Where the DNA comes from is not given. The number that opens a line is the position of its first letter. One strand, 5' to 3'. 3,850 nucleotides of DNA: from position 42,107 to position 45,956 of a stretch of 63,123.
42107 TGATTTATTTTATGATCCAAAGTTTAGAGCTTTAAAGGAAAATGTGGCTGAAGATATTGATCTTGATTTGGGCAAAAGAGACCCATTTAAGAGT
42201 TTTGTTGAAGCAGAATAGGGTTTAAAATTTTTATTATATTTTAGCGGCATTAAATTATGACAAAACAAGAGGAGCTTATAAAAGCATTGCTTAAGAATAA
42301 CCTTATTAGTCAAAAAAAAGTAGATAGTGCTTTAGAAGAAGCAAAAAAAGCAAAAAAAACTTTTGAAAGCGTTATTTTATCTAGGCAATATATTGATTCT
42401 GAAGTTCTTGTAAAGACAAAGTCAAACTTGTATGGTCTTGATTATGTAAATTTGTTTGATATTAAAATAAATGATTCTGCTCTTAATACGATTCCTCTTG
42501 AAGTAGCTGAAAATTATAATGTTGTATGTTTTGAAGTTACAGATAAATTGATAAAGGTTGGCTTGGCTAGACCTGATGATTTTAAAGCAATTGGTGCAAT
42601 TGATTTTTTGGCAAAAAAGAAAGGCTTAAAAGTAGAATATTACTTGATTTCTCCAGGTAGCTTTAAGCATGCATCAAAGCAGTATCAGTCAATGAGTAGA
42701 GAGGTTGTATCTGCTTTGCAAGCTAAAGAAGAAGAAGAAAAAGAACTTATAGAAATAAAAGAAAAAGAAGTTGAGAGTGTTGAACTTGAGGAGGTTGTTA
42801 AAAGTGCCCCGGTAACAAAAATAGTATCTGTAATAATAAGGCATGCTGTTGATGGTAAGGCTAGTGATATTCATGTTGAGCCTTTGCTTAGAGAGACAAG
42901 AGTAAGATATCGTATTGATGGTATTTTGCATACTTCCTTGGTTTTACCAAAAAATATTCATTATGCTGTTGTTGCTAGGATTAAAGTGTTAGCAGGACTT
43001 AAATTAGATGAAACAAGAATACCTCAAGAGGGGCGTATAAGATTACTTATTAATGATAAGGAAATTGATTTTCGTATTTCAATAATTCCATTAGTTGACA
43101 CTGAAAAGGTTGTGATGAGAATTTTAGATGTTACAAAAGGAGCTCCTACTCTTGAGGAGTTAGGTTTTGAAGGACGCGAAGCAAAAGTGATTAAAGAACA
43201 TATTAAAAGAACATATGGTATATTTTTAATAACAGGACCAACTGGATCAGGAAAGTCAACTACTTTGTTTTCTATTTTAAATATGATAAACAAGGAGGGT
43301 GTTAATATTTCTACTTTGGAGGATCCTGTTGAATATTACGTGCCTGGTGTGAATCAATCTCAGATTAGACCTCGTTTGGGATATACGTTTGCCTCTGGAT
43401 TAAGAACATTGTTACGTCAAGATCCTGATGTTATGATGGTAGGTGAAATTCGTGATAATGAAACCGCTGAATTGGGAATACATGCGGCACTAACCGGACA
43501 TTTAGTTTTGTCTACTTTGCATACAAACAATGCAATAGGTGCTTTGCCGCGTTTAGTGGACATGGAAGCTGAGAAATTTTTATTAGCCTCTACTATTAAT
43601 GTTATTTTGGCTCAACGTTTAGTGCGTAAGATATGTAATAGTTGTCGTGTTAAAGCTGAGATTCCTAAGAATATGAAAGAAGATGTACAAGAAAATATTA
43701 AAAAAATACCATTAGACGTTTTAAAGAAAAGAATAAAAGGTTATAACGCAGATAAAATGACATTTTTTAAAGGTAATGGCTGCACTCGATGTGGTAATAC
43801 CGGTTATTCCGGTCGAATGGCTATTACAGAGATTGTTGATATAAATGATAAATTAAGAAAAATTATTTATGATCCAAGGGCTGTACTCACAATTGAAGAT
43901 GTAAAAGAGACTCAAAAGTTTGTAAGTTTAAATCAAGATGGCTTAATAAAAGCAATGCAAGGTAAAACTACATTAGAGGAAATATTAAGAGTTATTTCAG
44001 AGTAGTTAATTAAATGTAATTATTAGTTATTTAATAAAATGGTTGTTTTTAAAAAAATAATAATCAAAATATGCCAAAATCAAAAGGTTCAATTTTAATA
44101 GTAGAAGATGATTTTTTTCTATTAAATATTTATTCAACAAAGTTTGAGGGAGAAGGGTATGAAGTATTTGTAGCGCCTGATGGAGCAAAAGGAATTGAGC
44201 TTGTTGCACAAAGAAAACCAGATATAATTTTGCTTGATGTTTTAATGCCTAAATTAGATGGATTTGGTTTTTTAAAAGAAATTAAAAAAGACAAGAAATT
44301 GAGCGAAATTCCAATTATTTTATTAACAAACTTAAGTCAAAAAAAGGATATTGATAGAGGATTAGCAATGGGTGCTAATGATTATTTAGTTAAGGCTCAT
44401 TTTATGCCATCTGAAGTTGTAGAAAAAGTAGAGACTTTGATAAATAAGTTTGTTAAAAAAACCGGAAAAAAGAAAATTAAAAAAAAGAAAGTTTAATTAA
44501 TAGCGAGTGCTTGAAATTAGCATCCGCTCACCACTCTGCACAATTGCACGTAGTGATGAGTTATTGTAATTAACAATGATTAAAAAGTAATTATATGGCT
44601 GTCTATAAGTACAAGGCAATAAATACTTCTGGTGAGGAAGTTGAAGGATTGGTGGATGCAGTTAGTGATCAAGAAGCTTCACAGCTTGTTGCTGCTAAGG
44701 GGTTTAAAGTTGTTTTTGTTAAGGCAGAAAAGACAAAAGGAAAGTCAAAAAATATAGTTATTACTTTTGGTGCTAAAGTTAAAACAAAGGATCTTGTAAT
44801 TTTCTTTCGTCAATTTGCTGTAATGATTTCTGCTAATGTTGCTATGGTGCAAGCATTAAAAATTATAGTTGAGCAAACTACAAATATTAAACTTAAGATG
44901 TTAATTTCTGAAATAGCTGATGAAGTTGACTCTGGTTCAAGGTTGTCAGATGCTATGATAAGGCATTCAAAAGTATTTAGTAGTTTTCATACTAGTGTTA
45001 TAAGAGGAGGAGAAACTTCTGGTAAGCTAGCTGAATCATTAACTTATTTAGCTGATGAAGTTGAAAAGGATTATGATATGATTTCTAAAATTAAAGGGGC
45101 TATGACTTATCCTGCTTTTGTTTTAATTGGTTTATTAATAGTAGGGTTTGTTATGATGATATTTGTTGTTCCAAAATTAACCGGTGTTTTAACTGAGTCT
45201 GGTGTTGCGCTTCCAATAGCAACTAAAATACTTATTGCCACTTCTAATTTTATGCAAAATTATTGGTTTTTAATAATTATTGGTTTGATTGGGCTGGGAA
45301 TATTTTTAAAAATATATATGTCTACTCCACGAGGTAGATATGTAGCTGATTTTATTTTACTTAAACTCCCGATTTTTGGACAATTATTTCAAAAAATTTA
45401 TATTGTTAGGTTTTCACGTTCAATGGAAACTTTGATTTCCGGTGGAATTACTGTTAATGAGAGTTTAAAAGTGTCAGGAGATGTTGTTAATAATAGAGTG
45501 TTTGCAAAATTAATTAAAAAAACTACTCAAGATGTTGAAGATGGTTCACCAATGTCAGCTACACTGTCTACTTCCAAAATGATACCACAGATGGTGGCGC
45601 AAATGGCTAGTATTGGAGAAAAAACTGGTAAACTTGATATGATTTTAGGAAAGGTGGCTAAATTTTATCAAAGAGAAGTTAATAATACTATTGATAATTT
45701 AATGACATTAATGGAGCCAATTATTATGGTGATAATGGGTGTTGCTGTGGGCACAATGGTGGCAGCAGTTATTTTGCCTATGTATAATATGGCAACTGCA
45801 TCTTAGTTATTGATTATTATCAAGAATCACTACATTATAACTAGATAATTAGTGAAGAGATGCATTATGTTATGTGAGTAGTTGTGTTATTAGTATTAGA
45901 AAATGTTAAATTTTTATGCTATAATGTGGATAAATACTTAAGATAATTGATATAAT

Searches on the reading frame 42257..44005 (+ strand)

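Call 6: search_protein_families(library=pfam, proteins=[window:42257-44005:+], max_evalue=0.1)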
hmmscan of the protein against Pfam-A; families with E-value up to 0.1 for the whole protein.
window:42257-44005:+ (582 aa): 17 families
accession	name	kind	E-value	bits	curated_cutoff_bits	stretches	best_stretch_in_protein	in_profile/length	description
PF00437.27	T2SSE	-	1.8e-119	399.2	24.9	1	182-578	4-370/370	Type II/IV secretion system protein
PF05157.20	MshEN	-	4.1e-09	36.7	23.1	1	59-148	1-88/90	MshEN domain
PF13401.12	AAA_22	-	0.00095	19.9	27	1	319-384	4-64/130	AAA domain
PF13555.12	AAA_29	-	0.0012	19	27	1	320-337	22-39/61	P-loop containing region of AAA domain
PF13191.12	AAA_16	-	0.0015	19.5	32.6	1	319-416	23-112/167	AAA ATPase domain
PF25199.1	nSTAND_NTPase5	-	0.0027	18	34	1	314-347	35-69/145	Novel STAND NTPase 5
PF13476.12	AAA_23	-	0.0033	18.5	27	1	319-337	18-36/201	AAA domain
PF20720.3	nSTAND3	-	0.0043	17.2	27.2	1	318-358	15-55/155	Novel STAND NTPase 3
PF00005.33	ABC_tran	-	0.0077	17.3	25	1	323-380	14-67/137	ABC transporter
PF03266.21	NTPase_1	-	0.0095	16.2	23.9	1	323-351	2-30/168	NTPase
PF13604.12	AAA_30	-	0.011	15.9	27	1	310-352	8-50/191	AAA domain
PF03215.21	Rad17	-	0.014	15.8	23.8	1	309-338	37-63/186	Rad17 P-loop domain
PF13086.12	AAA_11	-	0.021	15.1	27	1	313-346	11-43/257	AAA domain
PF12775.13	AAA_7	-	0.035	14.1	25.8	1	314-353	28-66/181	P-loop containing dynein motor region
PF24883.2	NPHP3_N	-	0.042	14.5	24.8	0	320-392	22-86/164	Nephrocystin 3, N-terminal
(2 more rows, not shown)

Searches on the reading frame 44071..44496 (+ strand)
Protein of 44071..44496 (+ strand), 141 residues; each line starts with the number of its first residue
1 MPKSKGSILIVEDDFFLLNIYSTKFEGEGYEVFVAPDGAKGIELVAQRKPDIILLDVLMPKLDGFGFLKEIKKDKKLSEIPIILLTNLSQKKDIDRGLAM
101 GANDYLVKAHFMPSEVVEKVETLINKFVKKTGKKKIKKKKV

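Call 6: search_protein_families(library=pfam, proteins=[window:44071-44496:+], max_evalue=0.1)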
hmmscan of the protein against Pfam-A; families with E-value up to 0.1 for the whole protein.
window:44071-44496:+ (141 aa): 1 family
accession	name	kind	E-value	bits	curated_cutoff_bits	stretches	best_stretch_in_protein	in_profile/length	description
PF00072.30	Response_reg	-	2.4e-25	89.3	30.2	1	8-120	1-110/111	Response regulator receiver domain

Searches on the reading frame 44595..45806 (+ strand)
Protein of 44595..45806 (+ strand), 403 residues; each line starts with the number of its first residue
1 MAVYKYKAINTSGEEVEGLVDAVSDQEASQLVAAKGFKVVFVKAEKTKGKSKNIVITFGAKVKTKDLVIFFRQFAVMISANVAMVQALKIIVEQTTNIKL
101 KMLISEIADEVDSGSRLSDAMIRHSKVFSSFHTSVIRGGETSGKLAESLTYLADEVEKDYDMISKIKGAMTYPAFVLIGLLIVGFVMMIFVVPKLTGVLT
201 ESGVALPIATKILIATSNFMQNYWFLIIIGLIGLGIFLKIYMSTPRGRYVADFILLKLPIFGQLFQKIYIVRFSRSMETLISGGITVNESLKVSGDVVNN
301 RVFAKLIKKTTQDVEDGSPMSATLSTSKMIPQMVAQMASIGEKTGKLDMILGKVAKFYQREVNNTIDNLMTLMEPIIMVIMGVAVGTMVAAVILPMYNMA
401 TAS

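Call 6: search_protein_families(library=pfam, proteins=[window:44595-45806:+], max_evalue=0.1)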
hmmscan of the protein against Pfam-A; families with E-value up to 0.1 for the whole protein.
window:44595-45806:+ (403 aa): 1 family
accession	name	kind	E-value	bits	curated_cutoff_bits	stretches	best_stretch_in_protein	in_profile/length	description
PF00482.28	T2SSF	-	3e-55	186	25.2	2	70-193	1-125/125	Type II secretion system (T2SS), protein F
